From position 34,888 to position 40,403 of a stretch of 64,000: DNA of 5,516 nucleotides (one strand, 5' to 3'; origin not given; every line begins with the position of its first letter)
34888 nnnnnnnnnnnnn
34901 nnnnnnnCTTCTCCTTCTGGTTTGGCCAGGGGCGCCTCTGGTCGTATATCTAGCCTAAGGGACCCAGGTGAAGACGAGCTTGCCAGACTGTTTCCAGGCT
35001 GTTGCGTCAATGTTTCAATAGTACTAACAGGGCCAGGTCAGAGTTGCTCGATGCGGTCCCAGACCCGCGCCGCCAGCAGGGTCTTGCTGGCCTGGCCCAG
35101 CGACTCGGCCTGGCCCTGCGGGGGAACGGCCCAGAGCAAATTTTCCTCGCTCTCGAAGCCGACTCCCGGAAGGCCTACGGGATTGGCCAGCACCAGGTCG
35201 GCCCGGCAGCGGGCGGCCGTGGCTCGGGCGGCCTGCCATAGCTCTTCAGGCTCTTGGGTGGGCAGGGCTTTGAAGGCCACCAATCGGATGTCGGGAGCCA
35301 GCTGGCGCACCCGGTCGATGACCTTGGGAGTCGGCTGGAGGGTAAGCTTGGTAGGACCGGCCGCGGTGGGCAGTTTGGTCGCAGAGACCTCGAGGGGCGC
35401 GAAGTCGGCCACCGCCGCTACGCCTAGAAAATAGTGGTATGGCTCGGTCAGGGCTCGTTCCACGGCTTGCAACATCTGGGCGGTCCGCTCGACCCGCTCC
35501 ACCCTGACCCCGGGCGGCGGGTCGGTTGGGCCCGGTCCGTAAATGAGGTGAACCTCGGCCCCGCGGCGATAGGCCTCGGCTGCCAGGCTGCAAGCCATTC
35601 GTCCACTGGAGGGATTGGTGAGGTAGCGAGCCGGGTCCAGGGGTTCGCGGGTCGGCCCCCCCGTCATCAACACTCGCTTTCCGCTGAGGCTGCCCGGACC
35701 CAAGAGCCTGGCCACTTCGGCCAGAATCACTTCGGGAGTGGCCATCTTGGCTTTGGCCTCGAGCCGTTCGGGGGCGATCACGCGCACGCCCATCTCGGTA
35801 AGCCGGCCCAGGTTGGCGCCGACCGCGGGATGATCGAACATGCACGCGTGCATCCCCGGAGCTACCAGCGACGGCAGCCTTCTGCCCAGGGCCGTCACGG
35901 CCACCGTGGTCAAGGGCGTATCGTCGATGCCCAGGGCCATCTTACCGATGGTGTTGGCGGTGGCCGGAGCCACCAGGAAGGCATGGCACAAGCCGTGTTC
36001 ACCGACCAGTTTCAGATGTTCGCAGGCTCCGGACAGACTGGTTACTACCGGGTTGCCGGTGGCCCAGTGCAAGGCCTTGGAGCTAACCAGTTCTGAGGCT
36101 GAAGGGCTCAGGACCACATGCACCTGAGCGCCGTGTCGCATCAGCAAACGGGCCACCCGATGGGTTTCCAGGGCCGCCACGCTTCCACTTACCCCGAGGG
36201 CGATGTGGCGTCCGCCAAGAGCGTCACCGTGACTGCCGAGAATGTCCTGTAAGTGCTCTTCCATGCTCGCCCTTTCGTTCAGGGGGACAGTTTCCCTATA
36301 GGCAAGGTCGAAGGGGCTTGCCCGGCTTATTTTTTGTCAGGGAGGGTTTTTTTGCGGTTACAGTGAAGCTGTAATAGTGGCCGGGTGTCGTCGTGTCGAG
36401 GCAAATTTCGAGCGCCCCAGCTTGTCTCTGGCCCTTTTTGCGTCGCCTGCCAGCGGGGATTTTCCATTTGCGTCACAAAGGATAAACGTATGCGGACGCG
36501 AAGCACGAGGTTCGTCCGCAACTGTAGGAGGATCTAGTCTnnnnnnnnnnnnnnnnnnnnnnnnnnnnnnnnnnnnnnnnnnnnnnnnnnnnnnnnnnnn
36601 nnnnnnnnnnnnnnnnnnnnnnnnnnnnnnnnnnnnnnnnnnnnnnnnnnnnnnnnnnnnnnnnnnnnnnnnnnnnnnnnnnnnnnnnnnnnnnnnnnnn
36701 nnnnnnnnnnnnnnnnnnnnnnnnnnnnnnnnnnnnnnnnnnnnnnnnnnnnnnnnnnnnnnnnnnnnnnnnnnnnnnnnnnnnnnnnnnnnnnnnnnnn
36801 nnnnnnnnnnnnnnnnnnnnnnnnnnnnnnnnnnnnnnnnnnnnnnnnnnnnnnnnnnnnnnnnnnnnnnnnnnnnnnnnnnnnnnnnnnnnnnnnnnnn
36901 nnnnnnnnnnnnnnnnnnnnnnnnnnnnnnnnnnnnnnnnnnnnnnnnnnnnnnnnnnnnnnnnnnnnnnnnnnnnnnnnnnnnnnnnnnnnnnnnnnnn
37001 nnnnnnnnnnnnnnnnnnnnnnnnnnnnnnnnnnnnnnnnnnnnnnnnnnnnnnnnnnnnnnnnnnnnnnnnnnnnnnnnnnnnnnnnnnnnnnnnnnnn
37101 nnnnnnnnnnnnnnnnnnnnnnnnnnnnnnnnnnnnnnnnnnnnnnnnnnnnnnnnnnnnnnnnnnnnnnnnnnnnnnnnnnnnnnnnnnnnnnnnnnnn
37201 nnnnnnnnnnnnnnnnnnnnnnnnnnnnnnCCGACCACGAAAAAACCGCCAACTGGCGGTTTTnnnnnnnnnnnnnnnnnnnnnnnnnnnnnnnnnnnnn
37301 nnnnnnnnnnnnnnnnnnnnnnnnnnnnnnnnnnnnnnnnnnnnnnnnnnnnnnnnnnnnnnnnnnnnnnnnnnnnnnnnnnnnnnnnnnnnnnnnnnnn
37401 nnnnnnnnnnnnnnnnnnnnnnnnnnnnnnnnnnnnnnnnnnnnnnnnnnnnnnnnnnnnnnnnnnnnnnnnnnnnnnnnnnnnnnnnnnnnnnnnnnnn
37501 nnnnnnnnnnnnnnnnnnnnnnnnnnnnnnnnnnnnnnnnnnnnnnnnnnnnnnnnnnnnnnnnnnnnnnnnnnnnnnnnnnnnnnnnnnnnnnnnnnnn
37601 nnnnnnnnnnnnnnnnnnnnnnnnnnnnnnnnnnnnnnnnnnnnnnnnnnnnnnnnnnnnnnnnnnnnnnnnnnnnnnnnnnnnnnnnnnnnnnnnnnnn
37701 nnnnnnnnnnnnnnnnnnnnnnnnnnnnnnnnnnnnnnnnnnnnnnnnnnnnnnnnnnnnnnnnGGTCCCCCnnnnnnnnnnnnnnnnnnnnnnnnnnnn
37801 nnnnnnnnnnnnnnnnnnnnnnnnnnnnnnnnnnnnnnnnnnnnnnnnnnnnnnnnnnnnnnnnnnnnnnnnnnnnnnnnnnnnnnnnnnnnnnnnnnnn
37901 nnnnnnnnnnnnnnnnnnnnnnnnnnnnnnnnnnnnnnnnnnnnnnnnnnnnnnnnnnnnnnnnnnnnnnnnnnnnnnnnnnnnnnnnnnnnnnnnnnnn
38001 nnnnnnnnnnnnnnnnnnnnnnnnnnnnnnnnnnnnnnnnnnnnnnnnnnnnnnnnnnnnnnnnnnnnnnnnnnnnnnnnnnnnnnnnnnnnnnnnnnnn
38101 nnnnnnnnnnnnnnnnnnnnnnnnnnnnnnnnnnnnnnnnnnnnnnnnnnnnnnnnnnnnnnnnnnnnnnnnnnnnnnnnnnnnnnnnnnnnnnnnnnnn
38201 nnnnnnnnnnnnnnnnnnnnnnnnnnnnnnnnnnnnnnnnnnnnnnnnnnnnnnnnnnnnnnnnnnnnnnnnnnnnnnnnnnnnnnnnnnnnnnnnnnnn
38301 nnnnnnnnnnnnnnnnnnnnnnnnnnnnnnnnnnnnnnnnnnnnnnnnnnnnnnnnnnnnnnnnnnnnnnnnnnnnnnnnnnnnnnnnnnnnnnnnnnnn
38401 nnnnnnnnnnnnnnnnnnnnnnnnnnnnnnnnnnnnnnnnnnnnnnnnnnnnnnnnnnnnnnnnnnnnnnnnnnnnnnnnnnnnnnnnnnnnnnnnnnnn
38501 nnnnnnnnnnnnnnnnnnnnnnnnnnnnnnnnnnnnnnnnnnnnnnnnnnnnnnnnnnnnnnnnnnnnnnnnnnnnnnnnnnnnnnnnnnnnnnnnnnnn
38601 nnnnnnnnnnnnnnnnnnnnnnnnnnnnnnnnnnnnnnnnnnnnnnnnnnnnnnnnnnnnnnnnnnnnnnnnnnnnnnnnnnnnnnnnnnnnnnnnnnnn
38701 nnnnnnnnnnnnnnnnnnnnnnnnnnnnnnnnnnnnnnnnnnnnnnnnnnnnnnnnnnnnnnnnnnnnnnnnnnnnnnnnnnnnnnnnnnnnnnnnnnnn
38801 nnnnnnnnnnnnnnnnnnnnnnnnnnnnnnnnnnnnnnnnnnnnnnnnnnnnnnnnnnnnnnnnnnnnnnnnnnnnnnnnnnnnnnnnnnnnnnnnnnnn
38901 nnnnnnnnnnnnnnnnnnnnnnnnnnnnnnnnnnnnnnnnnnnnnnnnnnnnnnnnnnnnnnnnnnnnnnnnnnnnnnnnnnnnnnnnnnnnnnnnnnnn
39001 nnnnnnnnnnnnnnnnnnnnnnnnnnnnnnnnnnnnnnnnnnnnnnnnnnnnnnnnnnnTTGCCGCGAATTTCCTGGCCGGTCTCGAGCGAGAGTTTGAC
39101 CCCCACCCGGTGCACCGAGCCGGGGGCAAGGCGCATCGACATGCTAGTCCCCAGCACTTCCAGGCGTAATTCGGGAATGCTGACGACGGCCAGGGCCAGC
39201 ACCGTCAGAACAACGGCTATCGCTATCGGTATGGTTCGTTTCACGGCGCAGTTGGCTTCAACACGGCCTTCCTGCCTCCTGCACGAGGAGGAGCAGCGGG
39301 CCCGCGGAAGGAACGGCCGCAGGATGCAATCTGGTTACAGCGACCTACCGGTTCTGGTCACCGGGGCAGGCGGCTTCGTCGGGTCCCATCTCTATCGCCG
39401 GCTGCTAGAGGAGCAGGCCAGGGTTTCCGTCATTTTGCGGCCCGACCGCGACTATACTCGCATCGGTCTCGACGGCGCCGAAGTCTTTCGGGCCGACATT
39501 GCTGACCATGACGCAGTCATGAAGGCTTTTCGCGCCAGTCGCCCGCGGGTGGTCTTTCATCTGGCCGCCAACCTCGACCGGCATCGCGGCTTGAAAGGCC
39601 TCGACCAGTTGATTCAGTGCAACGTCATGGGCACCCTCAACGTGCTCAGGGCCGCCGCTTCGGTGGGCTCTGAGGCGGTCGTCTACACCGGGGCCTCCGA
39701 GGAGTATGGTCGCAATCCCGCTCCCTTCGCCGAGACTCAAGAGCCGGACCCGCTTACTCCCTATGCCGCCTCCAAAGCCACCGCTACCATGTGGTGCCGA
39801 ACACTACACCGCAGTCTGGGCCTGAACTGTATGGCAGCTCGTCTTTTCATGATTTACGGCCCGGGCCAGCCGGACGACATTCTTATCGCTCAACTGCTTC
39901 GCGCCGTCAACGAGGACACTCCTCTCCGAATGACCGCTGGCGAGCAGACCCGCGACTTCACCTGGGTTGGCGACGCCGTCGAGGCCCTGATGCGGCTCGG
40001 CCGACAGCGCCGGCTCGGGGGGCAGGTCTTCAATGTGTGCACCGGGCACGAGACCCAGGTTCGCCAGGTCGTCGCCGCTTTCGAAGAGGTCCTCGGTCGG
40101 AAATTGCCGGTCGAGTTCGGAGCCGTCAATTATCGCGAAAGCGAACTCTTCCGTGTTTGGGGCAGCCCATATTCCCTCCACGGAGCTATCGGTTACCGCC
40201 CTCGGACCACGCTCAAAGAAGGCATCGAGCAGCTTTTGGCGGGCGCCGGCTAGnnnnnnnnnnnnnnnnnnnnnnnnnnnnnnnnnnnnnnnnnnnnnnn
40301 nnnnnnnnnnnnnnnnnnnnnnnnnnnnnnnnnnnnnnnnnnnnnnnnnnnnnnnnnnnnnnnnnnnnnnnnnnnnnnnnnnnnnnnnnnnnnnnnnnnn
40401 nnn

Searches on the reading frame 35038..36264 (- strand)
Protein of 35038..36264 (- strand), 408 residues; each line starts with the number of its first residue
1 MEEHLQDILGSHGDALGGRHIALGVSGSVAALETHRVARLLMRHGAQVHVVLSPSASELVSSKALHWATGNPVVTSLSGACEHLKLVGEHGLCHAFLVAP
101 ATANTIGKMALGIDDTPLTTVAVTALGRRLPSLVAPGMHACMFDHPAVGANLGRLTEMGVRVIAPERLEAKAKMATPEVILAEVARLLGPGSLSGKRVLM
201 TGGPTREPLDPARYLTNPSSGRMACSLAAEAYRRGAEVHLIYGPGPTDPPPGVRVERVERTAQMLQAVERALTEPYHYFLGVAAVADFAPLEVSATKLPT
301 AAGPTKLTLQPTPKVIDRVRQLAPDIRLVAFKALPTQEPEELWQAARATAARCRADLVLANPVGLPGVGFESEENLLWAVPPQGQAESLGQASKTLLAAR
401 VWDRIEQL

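Call 40: search_protein_families(library=pfam, proteins=[window:35038-36264:-], max_evalue=0.00001)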
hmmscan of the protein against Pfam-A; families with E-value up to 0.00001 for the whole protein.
window:35038-36264:- (408 aa): 2 families
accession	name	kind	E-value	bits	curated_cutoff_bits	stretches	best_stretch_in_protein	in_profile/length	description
PF04127.22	DFP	-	6.3e-47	160.2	22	1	193-378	1-184/186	DNA/pantothenate metabolism flavoprotein C-terminal domain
PF02441.25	Flavoprotein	-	1.1e-23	84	22.7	1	20-186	2-160/162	Flavoprotein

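Call 42: find_related_loci(query=window:35038-36264:-, collection=genome_contigs, flank=1000)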
Query window:35038-36264:- (408 aa) in genome_contigs; peptide patterns used: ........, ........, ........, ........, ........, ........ (x = any residue, [..] = any of these).
211 stretches matched a pattern; 77 encode a relative of the query (tblastn E <= 1e-3); 77 distinct loci.
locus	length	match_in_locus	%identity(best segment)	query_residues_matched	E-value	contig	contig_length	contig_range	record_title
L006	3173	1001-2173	52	4-405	2e-108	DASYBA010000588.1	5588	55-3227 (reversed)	MAG TPA_asm: Candidatus Xenobia bacterium isolate SMAG_U4895 k141_3642466, whole genome shotgun sequence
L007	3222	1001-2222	62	1-408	3e-129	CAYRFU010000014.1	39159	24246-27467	MAG TPA_asm: uncultured Burkholderiales bacterium isolate SRP141376_co3_146 genome assembly, contig: NODE_2574_length_39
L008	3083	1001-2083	49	5-364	1e-95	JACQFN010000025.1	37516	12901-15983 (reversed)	MAG: Thaumarchaeota archaeon isolate NC_groundwater_1048_Pr1_S-0.65um_58_13 Montesol18_Sp65_coassembly_scaffold_1700559,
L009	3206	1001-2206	45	5-407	5e-94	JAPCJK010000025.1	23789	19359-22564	MAG: Thaumarchaeota archaeon isolate SubAcS15-57 SubAcS15-57_25, whole genome shotgun sequence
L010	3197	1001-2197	45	5-405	1e-92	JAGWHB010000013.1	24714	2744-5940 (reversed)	MAG: Thaumarchaeota archaeon isolate REEA66 REEA66_13_length_24714_cov_6.635264, whole genome shotgun sequence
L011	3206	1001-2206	44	5-407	8e-92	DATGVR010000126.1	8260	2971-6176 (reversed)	MAG TPA_asm: Nitrososphaerales archaeon isolate SMAG_U10561 k141_2418285, whole genome shotgun sequence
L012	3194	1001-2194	42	6-403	2e-91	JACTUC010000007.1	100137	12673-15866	MAG: Candidatus Methanomethyliaceae archaeon isolate SPRUCE.2016.3.metabat2.33 SPRUCE.2016.3_scaffold_176, whole genome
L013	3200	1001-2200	45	5-405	6e-91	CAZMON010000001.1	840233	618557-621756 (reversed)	MAG TPA_asm: uncultured Nitrosopumilales archaeon isolate SRP119689_co1_340 genome assembly, contig: NODE_2_length_84023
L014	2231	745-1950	44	5-407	2e-92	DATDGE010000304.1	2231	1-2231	MAG TPA_asm: Nitrososphaerales archaeon isolate SMAG_U244 k141_34894, whole genome shotgun sequence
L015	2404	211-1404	42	6-408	6e-89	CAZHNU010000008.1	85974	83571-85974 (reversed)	MAG TPA_asm: uncultured Methanotrichaceae archaeon isolate SRP278314_co2_183 genome assembly, contig: NODE_459_length_85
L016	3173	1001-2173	41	11-404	3e-86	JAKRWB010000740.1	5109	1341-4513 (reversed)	MAG: ANME-2 cluster archaeon isolate MAG_011 MAG_011_Methanosarcinales_contig_9192243, whole genome shotgun sequence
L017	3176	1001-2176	42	10-404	1e-84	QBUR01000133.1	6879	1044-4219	MAG: Candidatus Methanocomedens sp. isolate HMMV-459A3 NCGIHKKB_60, whole genome shotgun sequence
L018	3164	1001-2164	41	16-408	3e-85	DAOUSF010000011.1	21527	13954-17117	MAG TPA_asm: Methanosarcinales archaeon isolate CSMAG_539 CSMAG_539_k127_153521_length_21527_cov_17.9936, whole genome s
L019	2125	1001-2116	43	7-385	2e-84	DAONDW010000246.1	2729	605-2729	MAG TPA_asm: Methanothrix sp. isolate AMR_MDS_3885 NODE_47504_length_2729_cov_11.366866, whole genome shotgun sequence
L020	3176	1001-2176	41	10-404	2e-82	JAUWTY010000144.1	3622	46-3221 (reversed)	MAG: Methanosarcinales archaeon isolate CSMAG_2592 CSMAG_2592_k141_742787_length_3622_cov_7.7725, whole genome shotgun s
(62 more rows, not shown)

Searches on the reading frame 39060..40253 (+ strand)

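Call 70: search_protein_families(library=pfam, proteins=[window:39060-40253:+], max_evalue=0.0001)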
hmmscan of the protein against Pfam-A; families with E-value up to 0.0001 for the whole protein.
window:39060-40253:+ (397 aa): 9 families
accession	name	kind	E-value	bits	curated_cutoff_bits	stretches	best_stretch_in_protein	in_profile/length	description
PF01370.27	Epimerase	-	5.9e-48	163.8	20.9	1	98-327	1-240/240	NAD dependent epimerase/dehydratase family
PF16363.11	GDP_Man_Dehyd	-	1.1e-43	150.4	27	1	99-391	1-331/332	GDP-mannose 4,6 dehydratase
PF04321.23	RmlD_sub_bind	-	1.5e-16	60.7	27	1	98-319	3-202/287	RmlD substrate binding domain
PF01073.25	3Beta_HSD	-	9.1e-16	58.1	22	1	99-309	1-224/280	3-beta hydroxysteroid dehydrogenase/isomerase family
PF02719.21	Polysacc_synt_2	-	1.8e-11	44.2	20.2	1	98-209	1-125/293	Polysaccharide biosynthesis protein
PF07993.18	NAD_binding_4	-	4.2e-11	42.9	20.1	1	161-270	88-212/258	Male sterility protein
PF13460.12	NAD_binding_10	-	1.9e-08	34.8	27.2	1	102-245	1-130/184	NAD(P)H-binding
PF00106.31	adh_short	-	1.3e-05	25.3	26.6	0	98-253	3-167/195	short chain dehydrogenase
PF05368.20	NmrA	-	1.7e-05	25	27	0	98-166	5-74/298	NmrA-like family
